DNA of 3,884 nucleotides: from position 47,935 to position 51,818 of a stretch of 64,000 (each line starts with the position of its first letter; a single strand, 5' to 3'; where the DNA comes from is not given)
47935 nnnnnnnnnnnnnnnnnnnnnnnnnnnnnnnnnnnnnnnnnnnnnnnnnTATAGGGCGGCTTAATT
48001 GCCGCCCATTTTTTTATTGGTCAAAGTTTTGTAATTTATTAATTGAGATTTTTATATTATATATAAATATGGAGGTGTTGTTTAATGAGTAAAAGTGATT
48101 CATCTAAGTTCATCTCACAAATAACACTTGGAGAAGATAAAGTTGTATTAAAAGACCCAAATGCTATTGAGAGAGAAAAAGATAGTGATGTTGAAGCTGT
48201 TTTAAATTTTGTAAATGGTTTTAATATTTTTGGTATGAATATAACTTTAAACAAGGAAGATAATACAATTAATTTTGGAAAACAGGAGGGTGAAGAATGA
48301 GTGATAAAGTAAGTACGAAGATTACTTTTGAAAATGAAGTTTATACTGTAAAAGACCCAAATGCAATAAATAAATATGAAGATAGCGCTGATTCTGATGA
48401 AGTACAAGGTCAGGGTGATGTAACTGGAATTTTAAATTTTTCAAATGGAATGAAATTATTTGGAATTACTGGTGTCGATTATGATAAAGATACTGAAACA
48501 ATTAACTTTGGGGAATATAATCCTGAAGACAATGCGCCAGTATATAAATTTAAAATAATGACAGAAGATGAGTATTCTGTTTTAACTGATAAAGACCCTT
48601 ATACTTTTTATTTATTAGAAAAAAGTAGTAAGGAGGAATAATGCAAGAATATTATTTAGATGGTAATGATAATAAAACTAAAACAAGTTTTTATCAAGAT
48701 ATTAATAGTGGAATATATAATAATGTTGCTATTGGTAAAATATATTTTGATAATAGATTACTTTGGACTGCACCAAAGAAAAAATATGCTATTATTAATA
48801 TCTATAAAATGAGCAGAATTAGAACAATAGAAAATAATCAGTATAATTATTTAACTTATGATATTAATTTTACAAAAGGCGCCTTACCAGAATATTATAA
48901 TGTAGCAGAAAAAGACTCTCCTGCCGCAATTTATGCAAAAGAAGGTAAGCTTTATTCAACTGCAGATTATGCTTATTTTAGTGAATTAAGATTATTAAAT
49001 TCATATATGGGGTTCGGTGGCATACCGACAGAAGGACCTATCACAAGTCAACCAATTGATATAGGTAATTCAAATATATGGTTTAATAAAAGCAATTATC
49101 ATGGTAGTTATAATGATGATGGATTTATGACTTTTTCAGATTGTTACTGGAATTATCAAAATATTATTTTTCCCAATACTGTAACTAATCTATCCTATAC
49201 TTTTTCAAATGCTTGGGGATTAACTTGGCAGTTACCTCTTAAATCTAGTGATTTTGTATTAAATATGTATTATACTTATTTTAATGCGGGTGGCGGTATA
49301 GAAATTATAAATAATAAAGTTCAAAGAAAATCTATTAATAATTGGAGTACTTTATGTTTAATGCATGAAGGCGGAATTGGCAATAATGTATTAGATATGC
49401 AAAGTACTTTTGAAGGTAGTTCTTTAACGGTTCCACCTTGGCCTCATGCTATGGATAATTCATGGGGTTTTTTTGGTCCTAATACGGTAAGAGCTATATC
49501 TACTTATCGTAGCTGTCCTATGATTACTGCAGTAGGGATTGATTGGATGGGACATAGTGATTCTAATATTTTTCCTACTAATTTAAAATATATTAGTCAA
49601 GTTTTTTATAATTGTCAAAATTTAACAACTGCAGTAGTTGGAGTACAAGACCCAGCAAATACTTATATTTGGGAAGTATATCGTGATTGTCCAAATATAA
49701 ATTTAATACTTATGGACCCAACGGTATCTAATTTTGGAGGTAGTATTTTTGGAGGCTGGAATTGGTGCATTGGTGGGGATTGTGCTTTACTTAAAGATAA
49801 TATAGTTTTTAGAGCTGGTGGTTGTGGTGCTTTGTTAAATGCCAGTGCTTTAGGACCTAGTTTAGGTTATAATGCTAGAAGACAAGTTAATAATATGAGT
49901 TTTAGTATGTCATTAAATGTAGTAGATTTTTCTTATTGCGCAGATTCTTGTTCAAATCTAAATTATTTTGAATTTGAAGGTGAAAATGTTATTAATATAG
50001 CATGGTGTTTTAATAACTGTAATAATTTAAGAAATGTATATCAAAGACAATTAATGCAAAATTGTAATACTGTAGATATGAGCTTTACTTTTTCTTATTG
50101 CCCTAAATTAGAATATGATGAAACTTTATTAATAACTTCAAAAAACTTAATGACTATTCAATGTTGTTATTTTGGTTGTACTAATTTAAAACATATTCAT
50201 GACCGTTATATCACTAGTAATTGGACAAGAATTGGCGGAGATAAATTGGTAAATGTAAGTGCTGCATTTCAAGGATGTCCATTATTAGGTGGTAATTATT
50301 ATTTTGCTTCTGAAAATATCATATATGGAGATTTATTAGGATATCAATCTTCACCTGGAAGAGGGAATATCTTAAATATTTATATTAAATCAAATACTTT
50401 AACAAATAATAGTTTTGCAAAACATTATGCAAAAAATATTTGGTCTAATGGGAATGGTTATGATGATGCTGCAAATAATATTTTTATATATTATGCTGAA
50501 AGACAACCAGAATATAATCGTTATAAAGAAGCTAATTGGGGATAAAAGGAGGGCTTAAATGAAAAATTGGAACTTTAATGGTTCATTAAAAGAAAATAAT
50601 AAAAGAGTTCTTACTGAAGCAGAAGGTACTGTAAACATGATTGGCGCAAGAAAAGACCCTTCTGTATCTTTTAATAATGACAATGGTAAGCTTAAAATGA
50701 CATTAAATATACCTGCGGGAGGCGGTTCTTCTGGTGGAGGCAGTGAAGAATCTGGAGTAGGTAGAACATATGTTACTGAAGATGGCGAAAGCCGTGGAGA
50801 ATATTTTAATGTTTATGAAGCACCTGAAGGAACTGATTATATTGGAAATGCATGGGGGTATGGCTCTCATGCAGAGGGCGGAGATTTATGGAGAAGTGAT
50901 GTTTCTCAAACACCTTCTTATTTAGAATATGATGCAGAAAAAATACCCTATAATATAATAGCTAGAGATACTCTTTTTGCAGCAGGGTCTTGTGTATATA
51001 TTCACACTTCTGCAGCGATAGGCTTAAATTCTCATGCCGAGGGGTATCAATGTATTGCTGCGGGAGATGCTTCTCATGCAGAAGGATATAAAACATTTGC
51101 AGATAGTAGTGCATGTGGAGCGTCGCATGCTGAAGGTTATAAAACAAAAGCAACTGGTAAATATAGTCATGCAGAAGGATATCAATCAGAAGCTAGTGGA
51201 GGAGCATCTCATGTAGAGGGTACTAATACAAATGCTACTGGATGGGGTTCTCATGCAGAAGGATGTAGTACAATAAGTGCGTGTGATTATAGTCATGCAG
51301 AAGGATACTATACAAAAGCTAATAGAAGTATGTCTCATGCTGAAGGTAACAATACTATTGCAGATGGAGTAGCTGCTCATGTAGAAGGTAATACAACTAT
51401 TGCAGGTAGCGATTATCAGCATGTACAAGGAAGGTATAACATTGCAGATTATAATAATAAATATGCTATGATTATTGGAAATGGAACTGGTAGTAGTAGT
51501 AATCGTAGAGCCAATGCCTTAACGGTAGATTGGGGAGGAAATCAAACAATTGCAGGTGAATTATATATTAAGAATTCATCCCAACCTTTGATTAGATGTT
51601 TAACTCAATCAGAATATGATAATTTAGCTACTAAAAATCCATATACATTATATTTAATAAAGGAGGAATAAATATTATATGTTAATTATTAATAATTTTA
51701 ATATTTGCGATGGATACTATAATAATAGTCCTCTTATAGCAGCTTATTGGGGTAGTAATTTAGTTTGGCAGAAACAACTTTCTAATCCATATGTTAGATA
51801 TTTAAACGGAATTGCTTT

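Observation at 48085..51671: Tandem small paralogs and a shared C-terminal PYTFYL motif linking three fibre-region proteins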

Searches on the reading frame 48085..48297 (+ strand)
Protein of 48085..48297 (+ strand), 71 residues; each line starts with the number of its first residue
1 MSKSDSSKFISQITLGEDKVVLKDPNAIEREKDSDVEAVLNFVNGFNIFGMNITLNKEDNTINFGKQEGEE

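Call 6: search_protein_families(library=pfam, proteins=[window:48085-48297:+], max_evalue=0.1)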
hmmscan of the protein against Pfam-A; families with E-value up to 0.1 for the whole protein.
window:48085-48297:+ (71 aa): 0 families

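Call 7: search_protein_families(library=phrogs, proteins=[window:48085-48297:+], max_evalue=0.1)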
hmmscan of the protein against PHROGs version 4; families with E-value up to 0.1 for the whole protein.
window:48085-48297:+ (71 aa): 0 families

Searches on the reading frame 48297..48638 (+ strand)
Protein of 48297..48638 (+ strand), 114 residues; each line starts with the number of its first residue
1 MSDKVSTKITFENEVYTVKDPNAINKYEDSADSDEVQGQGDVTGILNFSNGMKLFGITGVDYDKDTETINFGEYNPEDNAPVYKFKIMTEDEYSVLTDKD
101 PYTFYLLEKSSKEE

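Call 6: search_protein_families(library=pfam, proteins=[window:48297-48638:+], max_evalue=0.1)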
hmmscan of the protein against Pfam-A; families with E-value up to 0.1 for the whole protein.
window:48297-48638:+ (114 aa): 1 family
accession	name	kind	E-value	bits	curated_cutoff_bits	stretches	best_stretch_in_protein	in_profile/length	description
PF24243.1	Phage_tail_C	-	0.084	12.7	23.7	0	84-106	2-24/26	Phage tail tip domain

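Call 7: search_protein_families(library=phrogs, proteins=[window:48297-48638:+], max_evalue=0.1)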
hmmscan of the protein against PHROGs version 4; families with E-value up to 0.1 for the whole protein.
window:48297-48638:+ (114 aa): 2 families
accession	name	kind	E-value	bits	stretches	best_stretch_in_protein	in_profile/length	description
phrog_20688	-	unknown function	0.079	13.4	1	47-87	78-117/253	-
phrog_13693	-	unknown function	0.082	14.1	1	18-93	5-79/99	-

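Call 12: search_solved_structures(query=window:48297-48638:+, max_evalue=10, show_alignments=3)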
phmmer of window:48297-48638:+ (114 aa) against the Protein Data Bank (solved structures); distinct sequences matched with E-value up to 10: 2.
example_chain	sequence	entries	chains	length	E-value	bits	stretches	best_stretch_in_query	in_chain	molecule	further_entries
8ro0_g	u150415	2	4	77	1.1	12.9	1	21-74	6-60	Probable small nuclear ribonucleoprotein G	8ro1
2fmr_A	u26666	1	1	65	1.6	12.4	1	36-75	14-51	FMR1 PROTEIN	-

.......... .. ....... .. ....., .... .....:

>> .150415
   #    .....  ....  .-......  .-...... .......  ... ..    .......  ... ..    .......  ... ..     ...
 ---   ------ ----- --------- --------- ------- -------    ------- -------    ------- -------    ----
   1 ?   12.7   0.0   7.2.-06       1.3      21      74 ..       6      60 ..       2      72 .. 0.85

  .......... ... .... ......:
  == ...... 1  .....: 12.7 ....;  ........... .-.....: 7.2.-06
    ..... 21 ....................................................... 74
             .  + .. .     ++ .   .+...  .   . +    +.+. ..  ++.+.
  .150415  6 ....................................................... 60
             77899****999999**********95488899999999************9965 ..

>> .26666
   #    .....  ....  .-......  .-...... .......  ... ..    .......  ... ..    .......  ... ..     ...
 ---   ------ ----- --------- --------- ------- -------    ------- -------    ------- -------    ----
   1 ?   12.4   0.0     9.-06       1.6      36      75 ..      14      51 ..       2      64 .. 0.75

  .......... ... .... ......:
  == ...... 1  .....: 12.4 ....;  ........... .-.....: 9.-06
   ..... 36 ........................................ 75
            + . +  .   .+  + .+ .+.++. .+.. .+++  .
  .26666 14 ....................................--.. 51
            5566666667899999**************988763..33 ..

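Call 16: find_homologous_proteins(query=window:48297-48638:+, max_evalue=0.01)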
Query window:48297-48638:+ (114 aa): 6 proteins with E <= 0.01 among 8 candidates.
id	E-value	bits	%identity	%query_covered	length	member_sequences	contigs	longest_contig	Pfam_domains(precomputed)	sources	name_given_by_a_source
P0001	2.9e-66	238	97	100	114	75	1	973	-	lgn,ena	-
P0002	1.1e-35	140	67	95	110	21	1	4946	-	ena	-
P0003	1.0e-31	127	59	94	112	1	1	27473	-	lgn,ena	-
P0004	1.1e-26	111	47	96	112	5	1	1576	-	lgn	-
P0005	4.2e-12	64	88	35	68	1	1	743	-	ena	-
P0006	5.9e-7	48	93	25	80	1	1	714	-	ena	-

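Call 18: find_encoding_contigs(protein=P0003, flank=10000, max_places=3)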
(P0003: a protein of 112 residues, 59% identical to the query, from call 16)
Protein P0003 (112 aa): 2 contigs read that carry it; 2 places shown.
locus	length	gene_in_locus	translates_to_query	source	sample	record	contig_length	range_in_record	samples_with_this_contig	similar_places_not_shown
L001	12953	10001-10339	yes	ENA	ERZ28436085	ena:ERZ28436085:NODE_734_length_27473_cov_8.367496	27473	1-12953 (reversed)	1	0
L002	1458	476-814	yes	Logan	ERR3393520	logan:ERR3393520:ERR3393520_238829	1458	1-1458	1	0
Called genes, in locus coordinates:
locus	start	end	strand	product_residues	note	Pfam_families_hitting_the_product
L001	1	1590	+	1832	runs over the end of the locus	-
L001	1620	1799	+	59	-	-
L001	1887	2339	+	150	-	-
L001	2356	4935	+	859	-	-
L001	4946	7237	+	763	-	PF16467:DUF5048 (weak)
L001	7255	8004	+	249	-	-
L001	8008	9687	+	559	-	-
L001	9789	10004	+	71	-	-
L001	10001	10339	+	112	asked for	-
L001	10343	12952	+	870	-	?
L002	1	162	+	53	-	?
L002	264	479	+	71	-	-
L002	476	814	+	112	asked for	-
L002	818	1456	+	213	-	?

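Call 24: find_encoding_contigs(protein=P0002, flank=10000, max_places=3)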
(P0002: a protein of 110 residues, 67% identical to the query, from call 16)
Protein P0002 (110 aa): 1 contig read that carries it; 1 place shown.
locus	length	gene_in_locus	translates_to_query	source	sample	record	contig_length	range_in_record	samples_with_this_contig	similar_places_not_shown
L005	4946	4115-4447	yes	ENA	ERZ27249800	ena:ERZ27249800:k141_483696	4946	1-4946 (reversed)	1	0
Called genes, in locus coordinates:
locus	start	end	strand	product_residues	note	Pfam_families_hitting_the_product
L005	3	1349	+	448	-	?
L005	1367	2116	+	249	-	-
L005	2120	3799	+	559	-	-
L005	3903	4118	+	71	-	-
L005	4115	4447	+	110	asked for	-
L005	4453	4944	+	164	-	?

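Call 25: find_encoding_contigs(protein=P0004, flank=10000, max_places=3)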
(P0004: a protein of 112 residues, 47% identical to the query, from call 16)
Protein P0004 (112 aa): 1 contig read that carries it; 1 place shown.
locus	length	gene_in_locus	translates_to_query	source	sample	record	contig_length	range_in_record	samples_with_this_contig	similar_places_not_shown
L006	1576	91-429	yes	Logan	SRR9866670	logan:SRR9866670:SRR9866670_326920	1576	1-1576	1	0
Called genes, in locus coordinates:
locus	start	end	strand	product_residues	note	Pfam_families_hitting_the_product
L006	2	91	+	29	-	?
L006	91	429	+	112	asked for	-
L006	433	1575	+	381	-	?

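Call 28: search_dna_similar(query=window:48297-48638:+, collection=phages, mode=protein, max_rows=30, max_evalue=10)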
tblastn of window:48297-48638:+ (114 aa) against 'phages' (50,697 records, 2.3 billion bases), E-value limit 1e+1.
Records with a match: 2; places in all: 2; records where one place covers at least 80% of the query: 0.
Best place of each record, by identity: <60% 2.
By first word of the organism name: Cyanophage 2.
By host as written in the record: Prochlorococcus MIT9303 2.
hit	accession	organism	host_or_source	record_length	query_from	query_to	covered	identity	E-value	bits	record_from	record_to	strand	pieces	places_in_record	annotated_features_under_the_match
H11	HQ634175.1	Cyanophage P-RSM1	Prochlorococcus MIT9303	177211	2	53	46%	25.0%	3e+0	32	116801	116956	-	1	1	hypothetical protein (x2)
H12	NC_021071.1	Cyanophage P-RSM1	Prochlorococcus MIT9303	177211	2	53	46%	25.0%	3e+0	32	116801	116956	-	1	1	hypothetical protein (x2)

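Call 44: search_protein_families(library=pfam, proteins=[P0002, P0003], max_evalue=1)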
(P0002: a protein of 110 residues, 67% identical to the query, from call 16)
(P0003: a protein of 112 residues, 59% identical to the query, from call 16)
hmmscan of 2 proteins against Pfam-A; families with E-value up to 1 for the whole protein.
P0002 (110 aa): 0 families

P0003 (112 aa): 2 families
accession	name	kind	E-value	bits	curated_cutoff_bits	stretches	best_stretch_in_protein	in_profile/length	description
PF05127.21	NAT10_TcmA_helicase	-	0.067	13.5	22.7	1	58-103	64-109/176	RNA cytidine acetyltransferase NAT10/TcmA, helicase domain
PF01990.22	ATP-synt_F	-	0.092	13.5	23.5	1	49-99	10-57/91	ATP synthase (F/14-kDa) subunit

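Call 45: search_protein_representatives(alignment_id=A2)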
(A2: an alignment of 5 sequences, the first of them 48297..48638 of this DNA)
Query: 5 sequences, 111 profile positions. Proteins with E-value up to 0.001 (for the whole library): 7; up to 1e-10: 3; up to 1e-30: 1. The best 7 are listed.
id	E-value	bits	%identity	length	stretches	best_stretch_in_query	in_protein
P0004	5.2e-54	197.4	-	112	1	1-111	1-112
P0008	5.0e-20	87.9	-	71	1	2-78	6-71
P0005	2.2e-14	69.7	-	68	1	1-39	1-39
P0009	4.0e-09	52.8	-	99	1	5-86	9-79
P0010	5.5e-06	42.7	-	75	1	1-71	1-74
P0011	4.8e-05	39.7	-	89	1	14-71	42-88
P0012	7.4e-04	35.8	-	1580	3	40-68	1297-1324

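Call 47: predict_structure(alignment_id=A2)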
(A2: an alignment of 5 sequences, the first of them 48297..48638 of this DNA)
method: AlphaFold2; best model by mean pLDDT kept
length: 114 residues; sequences in the alignment: 5
mean_pLDDT: 48.9   pTM: 0.30
mean pLDDT of the five models: 48.9, 46.7, 45.7, 44.9, 42.2
residues with pLDDT >= 90: 0; 70-90: 11; 50-70: 39; < 50: 64
segments of 3 or more residues with pLDDT < 50: 1-58, 111-114
pLDDT, mean of each block of 10 residues (from residue 1): 39 40 38 37 32 42 59 52 64 75 64 41
secondary structure, 60 per line:
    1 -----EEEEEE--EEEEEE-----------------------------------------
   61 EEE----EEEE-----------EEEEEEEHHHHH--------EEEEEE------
elements in order: E6-11 E14-19 E61-63 E68-71 E83-89 H90-94 E103-108

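Call 94: list_cluster_members(proteins=[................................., window:48297-48638:+, window:48085-48297:+])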
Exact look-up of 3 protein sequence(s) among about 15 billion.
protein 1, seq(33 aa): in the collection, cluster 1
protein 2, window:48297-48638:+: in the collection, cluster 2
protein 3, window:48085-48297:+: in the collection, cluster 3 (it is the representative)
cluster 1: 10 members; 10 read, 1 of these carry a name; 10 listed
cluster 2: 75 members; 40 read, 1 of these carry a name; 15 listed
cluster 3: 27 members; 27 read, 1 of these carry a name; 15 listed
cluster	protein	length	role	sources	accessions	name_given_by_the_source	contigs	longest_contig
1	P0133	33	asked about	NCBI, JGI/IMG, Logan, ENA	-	hypothetical protein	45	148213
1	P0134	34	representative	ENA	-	-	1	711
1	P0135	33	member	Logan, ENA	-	-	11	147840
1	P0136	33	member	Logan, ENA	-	-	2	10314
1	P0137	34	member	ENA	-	-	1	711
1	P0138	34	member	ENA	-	-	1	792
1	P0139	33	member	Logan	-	-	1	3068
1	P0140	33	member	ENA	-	-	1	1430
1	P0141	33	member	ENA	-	-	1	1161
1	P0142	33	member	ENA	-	-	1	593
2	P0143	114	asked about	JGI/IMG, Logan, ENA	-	hypothetical protein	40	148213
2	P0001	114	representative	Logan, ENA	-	-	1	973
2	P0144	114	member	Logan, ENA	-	-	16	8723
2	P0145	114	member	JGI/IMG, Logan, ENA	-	-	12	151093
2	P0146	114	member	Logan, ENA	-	-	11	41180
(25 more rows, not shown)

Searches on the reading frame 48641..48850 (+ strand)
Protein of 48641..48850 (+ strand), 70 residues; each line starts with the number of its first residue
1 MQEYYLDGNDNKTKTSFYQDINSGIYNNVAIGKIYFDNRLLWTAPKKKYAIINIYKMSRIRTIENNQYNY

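Call 80: search_protein_families(library=pfam, proteins=[window:48641-48850:+], max_evalue=10)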
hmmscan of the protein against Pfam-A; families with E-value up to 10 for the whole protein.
window:48641-48850:+ (70 aa): 0 families

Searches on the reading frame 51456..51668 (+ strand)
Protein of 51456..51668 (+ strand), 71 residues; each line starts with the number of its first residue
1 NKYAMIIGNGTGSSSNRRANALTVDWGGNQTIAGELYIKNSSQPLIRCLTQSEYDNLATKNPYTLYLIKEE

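Call 26: find_homologous_proteins(query=window:51456-51668:+, max_evalue=10)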
Query window:51456-51668:+ (71 aa): 1 proteins with E <= 10 among 1 candidates.
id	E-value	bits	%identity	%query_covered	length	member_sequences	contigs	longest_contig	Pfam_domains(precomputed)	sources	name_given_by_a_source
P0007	6.3e-27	110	81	99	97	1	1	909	PF24243.2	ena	-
